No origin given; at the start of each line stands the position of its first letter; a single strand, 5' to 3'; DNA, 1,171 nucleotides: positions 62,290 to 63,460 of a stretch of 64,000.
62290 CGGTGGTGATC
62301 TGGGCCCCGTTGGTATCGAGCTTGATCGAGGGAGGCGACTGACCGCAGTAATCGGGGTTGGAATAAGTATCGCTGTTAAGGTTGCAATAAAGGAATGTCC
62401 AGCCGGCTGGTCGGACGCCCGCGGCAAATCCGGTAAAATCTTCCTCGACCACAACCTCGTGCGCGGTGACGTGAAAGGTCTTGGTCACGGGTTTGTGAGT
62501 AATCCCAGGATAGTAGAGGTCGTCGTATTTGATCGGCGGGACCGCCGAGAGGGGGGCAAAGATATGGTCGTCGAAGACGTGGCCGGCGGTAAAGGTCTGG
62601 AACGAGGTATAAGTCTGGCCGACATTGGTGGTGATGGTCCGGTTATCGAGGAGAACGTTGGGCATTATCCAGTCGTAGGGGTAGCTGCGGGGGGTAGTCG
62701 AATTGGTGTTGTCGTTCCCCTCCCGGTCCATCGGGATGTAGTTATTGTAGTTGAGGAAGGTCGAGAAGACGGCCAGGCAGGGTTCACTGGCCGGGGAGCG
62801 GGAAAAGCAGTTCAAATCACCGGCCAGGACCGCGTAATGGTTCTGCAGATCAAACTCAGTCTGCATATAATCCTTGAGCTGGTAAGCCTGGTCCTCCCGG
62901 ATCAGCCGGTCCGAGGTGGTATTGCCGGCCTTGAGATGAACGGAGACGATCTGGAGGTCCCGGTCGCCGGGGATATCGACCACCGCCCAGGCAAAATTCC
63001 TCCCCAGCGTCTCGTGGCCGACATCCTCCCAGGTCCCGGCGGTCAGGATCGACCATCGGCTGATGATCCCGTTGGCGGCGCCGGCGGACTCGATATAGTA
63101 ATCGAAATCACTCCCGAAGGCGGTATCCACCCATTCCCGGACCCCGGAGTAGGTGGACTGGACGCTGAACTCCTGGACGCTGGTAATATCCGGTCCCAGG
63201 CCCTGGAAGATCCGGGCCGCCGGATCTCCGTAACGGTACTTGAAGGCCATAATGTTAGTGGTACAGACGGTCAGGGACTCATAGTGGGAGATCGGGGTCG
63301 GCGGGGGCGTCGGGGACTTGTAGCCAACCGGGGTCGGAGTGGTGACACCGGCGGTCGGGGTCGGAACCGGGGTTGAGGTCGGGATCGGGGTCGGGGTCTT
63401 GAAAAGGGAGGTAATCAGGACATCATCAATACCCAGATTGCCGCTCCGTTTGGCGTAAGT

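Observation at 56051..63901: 2616-aa giant secreted protein with an unusual domain combination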

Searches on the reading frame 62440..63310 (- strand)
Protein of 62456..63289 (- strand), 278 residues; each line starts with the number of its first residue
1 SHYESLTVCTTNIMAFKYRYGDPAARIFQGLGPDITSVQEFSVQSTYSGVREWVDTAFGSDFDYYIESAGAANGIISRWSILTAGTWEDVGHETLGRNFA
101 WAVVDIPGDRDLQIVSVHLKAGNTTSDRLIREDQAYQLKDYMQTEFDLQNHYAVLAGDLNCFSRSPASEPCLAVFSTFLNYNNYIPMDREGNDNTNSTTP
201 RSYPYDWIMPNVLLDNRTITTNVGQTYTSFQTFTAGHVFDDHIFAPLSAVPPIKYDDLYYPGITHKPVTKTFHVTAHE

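Call 7: search_solved_structures(query=window:62440-63310:-, max_evalue=10, show_alignments=3)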
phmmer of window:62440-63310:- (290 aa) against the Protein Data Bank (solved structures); distinct sequences matched with E-value up to 10: 8.
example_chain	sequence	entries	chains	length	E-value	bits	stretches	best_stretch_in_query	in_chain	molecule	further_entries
2ddr_A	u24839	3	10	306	0.0072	18.5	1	59-194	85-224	Sphingomyelin phosphodiesterase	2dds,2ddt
2uyr_X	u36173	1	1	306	0.0074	18.5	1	59-194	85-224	SPHINGOMYELINASE C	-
5xbs_A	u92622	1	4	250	0.32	13.1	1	13-73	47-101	Peroxiredoxin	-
6g6q_A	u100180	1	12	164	0.36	12.9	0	69-100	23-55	Ika4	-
1x0r_A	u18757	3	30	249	1.5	10.9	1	13-73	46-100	Probable peroxiredoxin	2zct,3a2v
2e2g_A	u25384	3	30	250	1.5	10.9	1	13-73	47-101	Probable peroxiredoxin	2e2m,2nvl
3a5w_A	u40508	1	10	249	1.5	10.9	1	13-73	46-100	Probable peroxiredoxin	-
2cv4_A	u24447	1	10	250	1.5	10.9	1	13-73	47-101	peroxiredoxin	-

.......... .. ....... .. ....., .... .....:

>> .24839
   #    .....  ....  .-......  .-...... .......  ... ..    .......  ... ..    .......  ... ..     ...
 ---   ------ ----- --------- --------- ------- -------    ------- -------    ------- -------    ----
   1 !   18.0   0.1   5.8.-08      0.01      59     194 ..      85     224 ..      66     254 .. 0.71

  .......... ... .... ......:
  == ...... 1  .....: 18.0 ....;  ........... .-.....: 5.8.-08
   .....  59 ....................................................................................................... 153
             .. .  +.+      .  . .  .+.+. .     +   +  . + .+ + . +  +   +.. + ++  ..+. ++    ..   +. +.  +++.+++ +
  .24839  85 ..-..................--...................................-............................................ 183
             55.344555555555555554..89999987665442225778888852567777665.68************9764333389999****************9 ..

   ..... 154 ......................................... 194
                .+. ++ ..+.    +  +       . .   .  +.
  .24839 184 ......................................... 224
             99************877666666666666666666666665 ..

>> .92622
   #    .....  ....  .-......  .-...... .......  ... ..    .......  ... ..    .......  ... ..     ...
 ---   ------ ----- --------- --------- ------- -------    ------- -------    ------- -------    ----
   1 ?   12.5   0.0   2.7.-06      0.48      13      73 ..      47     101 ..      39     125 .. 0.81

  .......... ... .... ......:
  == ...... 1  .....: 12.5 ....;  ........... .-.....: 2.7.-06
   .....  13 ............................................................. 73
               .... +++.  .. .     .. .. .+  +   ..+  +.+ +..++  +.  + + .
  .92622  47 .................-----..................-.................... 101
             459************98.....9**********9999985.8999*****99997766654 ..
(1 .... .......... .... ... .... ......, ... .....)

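Call 9: search_protein_families(library=pfam, proteins=[window:62456-63289:-], max_evalue=10)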
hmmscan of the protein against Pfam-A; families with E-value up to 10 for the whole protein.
seq(278 aa): 2 families
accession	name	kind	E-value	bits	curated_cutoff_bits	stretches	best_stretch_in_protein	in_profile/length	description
PF03372.29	Exo_endo_phos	-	2.8e-05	24.4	24.5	1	25-188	23-174/225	Endonuclease/Exonuclease/phosphatase family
PF22669.2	Exo_endo_phos2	-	0.044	13.8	27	1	108-161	125-179/288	Endonuclease/Exonuclease/phosphatase family 2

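Call 14: find_homologous_proteins(query=window:62456-63289:-, max_evalue=0.001)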
Query seq(278 aa) (278 aa): 62 proteins with E <= 0.001 among 387 candidates.
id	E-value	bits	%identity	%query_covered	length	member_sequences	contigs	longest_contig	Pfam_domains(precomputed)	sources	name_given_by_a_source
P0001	9.5e-54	200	43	96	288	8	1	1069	PF03372.30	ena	-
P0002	5.0e-53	198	43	96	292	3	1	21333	PF03372.30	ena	-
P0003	9.2e-53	197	42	97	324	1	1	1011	-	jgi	-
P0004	1.3e-52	197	41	99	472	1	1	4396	PF03372.30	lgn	-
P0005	4.5e-51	192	45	90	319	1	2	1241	PF03372.30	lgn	-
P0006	5.9e-48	181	39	99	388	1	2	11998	PF03372.30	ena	-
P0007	1.4e-47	180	42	96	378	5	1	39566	PF03372.30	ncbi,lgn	-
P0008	3.0e-47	179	42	97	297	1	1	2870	PF03372.30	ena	-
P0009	4.0e-47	179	40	96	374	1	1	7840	PF03372.30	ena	-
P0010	9.0e-47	177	40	97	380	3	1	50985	PF03372.30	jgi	-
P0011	3.0e-46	176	41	96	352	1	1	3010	PF03372.30,PF22669.3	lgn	-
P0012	3.6e-46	175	41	96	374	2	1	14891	PF03372.30,PF22669.3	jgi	-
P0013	2.1e-45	173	40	96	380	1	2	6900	PF03372.30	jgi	jgi:endonuclease/exonuclease/phosphatase family metal-dependent hydrolase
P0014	4.5e-45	172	40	96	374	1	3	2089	PF03372.30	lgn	-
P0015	6.8e-45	171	39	96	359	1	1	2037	PF03372.30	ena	-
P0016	9.5e-45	171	40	97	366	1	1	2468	PF03372.30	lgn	-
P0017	1.3e-44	170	41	96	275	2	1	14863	PF03372.30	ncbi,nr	ncbi:endonuclease/exonuclease/phosphatase family protein, partial [Myxococcota bacterium]|nr:endonuc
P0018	1.4e-44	170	40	96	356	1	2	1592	PF03372.30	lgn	-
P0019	2.7e-44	169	39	97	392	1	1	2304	PF03372.30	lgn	-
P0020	3.1e-44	169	40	96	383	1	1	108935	PF03372.30,PF22669.3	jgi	jgi:endonuclease/exonuclease/phosphatase family metal-dependent hydrolase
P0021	9.0e-44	168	38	96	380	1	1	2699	PF03372.30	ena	-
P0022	6.5e-43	165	40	96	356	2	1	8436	PF03372.30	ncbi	-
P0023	2.3e-42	163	38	96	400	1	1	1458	PF03372.30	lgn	-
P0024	2.3e-42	163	39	96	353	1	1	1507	PF03372.30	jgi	jgi:endonuclease/exonuclease/phosphatase family metal-dependent hydrolase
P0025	2.8e-42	163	40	96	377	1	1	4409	PF03372.30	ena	-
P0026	3.3e-42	163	40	97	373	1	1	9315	PF03372.30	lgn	-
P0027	1.6e-41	160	38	98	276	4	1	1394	PF03372.30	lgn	-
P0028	2.0e-41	160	39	91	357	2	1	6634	PF03372.30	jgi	jgi:endonuclease/exonuclease/phosphatase family metal-dependent hydrolase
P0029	3.4e-41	159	40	97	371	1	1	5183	PF03372.30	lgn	-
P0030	3.4e-41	159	36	97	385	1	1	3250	PF03372.30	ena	-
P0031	6.8e-41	158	37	96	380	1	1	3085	PF03372.30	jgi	jgi:endonuclease/exonuclease/phosphatase family metal-dependent hydrolase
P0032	1.3e-40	157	38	90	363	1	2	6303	PF03372.30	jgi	jgi:endonuclease/exonuclease/phosphatase family metal-dependent hydrolase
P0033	1.3e-40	157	39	97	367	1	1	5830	PF03372.30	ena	-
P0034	4.2e-40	156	37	98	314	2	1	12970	PF03372.30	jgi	-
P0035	4.4e-40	156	37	98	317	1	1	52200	PF03372.30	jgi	jgi:endonuclease/exonuclease/phosphatase family metal-dependent hydrolase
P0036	7.4e-40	155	38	92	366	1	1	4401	PF03372.30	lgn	-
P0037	8.6e-40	155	39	99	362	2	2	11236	PF03372.30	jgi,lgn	jgi:endonuclease/exonuclease/phosphatase family metal-dependent hydrolase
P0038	8.8e-40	155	37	97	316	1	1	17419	PF03372.30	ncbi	-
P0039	1.2e-39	154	38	99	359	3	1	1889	PF03372.30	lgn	-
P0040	2.6e-39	153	37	97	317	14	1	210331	PF03372.30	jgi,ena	-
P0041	4.4e-39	152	36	98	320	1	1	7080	PF03372.30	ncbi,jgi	jgi:endonuclease/exonuclease/phosphatase family metal-dependent hydrolase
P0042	4.4e-39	152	36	92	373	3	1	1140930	PF03372.30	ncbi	-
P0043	1.5e-38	151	36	92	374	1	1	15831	PF03372.30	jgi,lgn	-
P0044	1.7e-38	150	37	99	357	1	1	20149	PF03372.30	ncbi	ncbi:MAG: endonuclease/exonuclease/phosphatase family protein [Limisphaerales bacterium]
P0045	2.7e-38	150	36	92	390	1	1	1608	PF03372.30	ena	-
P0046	4.0e-38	149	36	97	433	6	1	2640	PF03372.30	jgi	jgi:endonuclease/exonuclease/phosphatase family metal-dependent hydrolase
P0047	7.6e-38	148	37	92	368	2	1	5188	PF03372.30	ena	-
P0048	1.7e-37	147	39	96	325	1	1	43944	PF03372.30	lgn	-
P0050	1.5e-36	144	37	97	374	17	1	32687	PF03372.30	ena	-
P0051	6.8e-36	142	38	91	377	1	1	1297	PF03372.30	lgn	-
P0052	9.7e-36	141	37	89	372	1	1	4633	PF03372.30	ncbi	-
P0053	1.8e-35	140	37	97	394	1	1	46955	PF03372.30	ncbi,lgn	ncbi:MAG: endonuclease/exonuclease/phosphatase family protein [Verrucomicrobiota bacterium]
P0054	2.3e-35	140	39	90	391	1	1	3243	PF03372.30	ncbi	-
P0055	2.2e-34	137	36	100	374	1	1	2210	PF03372.30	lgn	-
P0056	4.7e-32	129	33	99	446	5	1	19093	PF04151.22,PF03372.30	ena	-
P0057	2.2e-30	124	40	70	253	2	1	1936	PF03372.30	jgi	-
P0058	1.3e-27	115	34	90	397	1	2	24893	PF03372.30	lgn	-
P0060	9.9e-22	95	39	56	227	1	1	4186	PF03372.30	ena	-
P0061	4.3e-15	74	26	90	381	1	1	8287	PF03372.30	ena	-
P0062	1.3e-13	69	29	90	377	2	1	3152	PF03372.30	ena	-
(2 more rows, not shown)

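Call 23: predict_structure(alignment_id=A2)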
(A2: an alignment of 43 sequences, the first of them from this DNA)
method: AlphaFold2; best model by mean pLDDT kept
length: 278 residues; sequences in the alignment: 43
mean_pLDDT: 92.2   pTM: 0.91
mean pLDDT of the five models: 92.2, 92.0, 92.0, 91.2, 91.0
residues with pLDDT >= 90: 218; 70-90: 44; 50-70: 14; < 50: 2
segments of 3 or more residues with pLDDT < 50: none
pLDDT, mean of each block of 10 residues (from residue 1): 85 73 92 96 78 95 93 96 97 87 95 98 96 98 98 98 96 98 93 93 97 96 79 95 94 93 92 79
secondary structure, 60 per line:
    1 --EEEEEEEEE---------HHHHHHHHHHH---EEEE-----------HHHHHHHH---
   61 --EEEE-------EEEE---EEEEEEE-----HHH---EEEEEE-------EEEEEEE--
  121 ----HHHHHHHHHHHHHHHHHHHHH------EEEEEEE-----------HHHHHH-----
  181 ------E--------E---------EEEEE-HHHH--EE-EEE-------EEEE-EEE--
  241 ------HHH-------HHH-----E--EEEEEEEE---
elements in order: E3-11 H21-31 E35-38 H50-57 E63-66 E74-77 E81-87 E99-104 E112-118 H125-145 E152-158 H170-175 E206-210 H212-215 E221-223 E231-234 E236-238 E268-275

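Call 27: fold_search(model_id=the predicted structure, library=pdb)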
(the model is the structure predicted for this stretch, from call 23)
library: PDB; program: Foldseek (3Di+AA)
matches with E <= 10: 865; with E <= 0.001: 242
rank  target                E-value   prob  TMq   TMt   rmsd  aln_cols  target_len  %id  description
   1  2uyr                  1.4e-12  1.00  0.61  0.57   8.6       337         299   16  Crystal structure of Bacillus cereus sphingomyelinase mutant :N57A (released 2008-05-27)
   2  5inm_B                5.8e-12  1.00  0.63  0.73   5.7       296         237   14  Mouse Tdp2 protein, apo state with variable DNA-binding grasp conformations (released 2016-04-27)
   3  8j2f_A                6.9e-12  1.00  0.65  0.49   5.8       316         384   16  Human neutral shpingomyelinase (released 2023-12-06)
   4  4gyz_D                8.8e-12  1.00  0.63  0.72   5.9       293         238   13  Mus Musculus Tdp2 Bound to dAMP and Mg2+ (released 2012-10-31)
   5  2ddt_A                1.0e-11  1.00  0.60  0.58   8.2       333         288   15  Crystal structure of sphingomyelinase from Bacillus cereus with magnesium ion (released 2006-05-02)
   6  2jc5                  1.4e-11  1.00  0.59  0.62   4.7       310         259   14  Apurinic Apyrimidinic (AP) endonuclease (NApe) from Neisseria Meningitidis (released 2007-03-06)
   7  2ddr_C                1.5e-11  1.00  0.61  0.57   8.1       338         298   15  Crystal structure of sphingomyelinase from Bacillus cereus with calcium ion (released 2006-05-02)
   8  4ruw                  1.5e-11  1.00  0.58  0.44   6.1       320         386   16  The crystal structure of endonuclease/exonuclease/phosphatase from Beutenbergia cavernae DSM 12333 (released 2014-12-24)
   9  5ht2_A                1.8e-11  1.00  0.62  0.67   5.9       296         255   13  Mouse Tdp2 reaction product (5'-phosphorylated DNA)-Mg2+ complex with 1-N6-etheno-adenine (released 2016-04-27)
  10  2ddr_A                1.9e-11  1.00  0.60  0.58   8.0       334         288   16  Crystal structure of sphingomyelinase from Bacillus cereus with calcium ion (released 2006-05-02)
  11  4awn_A                2.1e-11  1.00  0.65  0.69   4.5       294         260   17  Structure of recombinant human DNase I (rhDNaseI) in complex with Magnesium and Phosphate. (released 2013-01-09)
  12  5ino_A                2.2e-11  1.00  0.65  0.71   5.1       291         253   13  Human Tdp2 reaction product (5'-phosphorylated DNA)-Mg2+ complex (released 2016-04-27)
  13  2ddr_B                2.2e-11  1.00  0.60  0.58   8.5       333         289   15  Crystal structure of sphingomyelinase from Bacillus cereus with calcium ion (released 2006-05-02)
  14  4gz1_A                2.3e-11  1.00  0.62  0.67   6.0       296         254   14  Mus Musculus Tdp2 reaction product (5'-phosphorylated DNA)-Mg2+ complex at 1.5 Angstroms resolution (released 2012-10-31)
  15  5j3z_A                2.3e-11  1.00  0.62  0.68   5.9       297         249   14  Crystal structure of m2hTDP2-CAT in complex with a small molecule inhibitor (released 2016-05-04)
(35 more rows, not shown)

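Call 40: search_solved_structures(query=A2, max_evalue=0.01, show_alignments=2)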
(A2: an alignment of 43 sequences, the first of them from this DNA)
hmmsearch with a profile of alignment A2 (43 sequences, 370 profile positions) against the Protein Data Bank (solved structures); distinct sequences matched with E-value up to 0.01: 8.
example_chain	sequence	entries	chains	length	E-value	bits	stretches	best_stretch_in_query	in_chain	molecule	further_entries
2ddr_A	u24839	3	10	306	8.7e-10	41.2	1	111-197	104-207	Sphingomyelin phosphodiesterase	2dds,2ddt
2uyr_X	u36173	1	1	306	1.2e-09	40.8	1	111-197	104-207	SPHINGOMYELINASE C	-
7cne_A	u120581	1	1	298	7.7e-08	34.8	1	111-217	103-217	Sphingomyelinase C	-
3i5v_A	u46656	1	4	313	3.3e-07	32.7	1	111-276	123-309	Beta-hemolysin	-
1zwx_A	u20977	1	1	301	7.5e-07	31.6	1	111-224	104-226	sphingomyelinase-c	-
3k55_A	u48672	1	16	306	1.5e-06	30.6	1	111-205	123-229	Beta-hemolysin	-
3i41_A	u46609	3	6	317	1.5e-06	30.6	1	111-205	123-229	Beta-hemolysin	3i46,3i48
4ruw_A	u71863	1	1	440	0.0015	20.7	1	87-196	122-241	Endonuclease/exonuclease/phosphatase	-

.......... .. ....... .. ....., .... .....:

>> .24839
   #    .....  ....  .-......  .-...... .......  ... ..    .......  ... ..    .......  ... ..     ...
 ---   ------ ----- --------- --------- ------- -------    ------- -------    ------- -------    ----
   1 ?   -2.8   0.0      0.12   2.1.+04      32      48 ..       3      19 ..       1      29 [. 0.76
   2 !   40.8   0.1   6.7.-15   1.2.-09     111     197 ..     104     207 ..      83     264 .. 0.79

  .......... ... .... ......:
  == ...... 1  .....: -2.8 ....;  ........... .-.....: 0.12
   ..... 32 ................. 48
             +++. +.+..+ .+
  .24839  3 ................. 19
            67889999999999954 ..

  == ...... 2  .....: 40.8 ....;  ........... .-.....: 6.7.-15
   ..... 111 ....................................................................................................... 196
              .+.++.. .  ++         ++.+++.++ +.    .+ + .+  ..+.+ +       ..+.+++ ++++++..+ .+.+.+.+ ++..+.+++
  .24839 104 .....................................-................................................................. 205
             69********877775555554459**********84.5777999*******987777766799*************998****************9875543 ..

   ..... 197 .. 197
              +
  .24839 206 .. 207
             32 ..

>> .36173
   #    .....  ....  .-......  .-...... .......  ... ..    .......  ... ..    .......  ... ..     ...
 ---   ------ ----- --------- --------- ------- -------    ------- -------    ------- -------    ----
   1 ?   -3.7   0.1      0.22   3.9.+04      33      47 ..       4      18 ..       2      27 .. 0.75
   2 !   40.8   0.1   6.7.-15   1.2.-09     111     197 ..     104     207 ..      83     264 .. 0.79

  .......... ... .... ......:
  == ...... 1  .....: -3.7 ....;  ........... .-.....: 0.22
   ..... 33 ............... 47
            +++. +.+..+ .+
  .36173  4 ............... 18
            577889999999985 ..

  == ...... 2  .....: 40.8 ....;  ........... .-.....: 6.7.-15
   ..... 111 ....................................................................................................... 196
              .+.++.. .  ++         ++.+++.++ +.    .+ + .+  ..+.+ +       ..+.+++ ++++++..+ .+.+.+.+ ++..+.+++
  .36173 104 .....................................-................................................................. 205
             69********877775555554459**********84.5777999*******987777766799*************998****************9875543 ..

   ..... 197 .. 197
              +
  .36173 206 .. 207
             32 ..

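Call 49: search_protein_families(library=ncbifam, alignment_id=A2, max_evalue=0.01)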
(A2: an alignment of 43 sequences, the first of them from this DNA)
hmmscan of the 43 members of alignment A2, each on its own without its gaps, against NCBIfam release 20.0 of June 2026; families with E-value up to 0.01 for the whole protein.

A. member 1, seq(278 aa): 0 families

B. families by the number of members that match (of 43 scanned): 3 families
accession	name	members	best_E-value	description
TIGR03395.1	sphingomy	21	3e-09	sphingomyelin phosphodiesterase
NF000483.1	BlmB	1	0.0062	bleomycin family antibiotic N-acetyltransferase BlmB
NF008733.0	PRK11756.1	1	0.0074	exodeoxyribonuclease III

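Call 50: find_encoding_contigs(protein=P0042, flank=6000, max_places=1)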
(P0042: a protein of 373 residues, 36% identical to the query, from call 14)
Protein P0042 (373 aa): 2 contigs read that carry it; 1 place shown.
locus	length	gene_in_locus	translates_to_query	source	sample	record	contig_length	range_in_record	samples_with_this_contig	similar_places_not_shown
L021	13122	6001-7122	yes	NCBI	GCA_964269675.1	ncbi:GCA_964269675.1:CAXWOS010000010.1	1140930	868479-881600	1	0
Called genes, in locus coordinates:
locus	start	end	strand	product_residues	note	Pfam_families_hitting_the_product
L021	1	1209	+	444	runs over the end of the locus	PF07693:KAP_NTPase, PF13191:AAA_16 (weak)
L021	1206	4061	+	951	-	PF24883:NPHP3_N (faint), PF05729:NACHT, PF12799:LRR_4 (faint), PF23247:LRR_RPS2 (faint), PF23598:LRR_14 (faint), PF23952:LRR_EndoS (weak), PF25019:LRR_R13L1-DRL21 (faint), PF25013:LRR_Zer-1 (faint)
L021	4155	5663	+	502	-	PF00478:IMPDH, PF00571:CBS, PF03060:NMO, PF01070:FMN_dh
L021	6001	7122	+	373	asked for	PF03372:Exo_endo_phos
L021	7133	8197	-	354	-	PF00483:NTP_transferase, PF22640:ManC_GMP_beta-helix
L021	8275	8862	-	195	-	PF11848:DUF3368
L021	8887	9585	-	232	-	PF00578:AhpC-TSA, PF08534:Redoxin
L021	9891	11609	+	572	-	PF00753:Lactamase_B, PF12706:Lactamase_B_2 (weak), PF22505:RNase_J_b_CASP, PF07521:RMMBL, PF17770:RNase_J_C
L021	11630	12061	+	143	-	PF00293:NUDIX, PF14815:NUDIX_4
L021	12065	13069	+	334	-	-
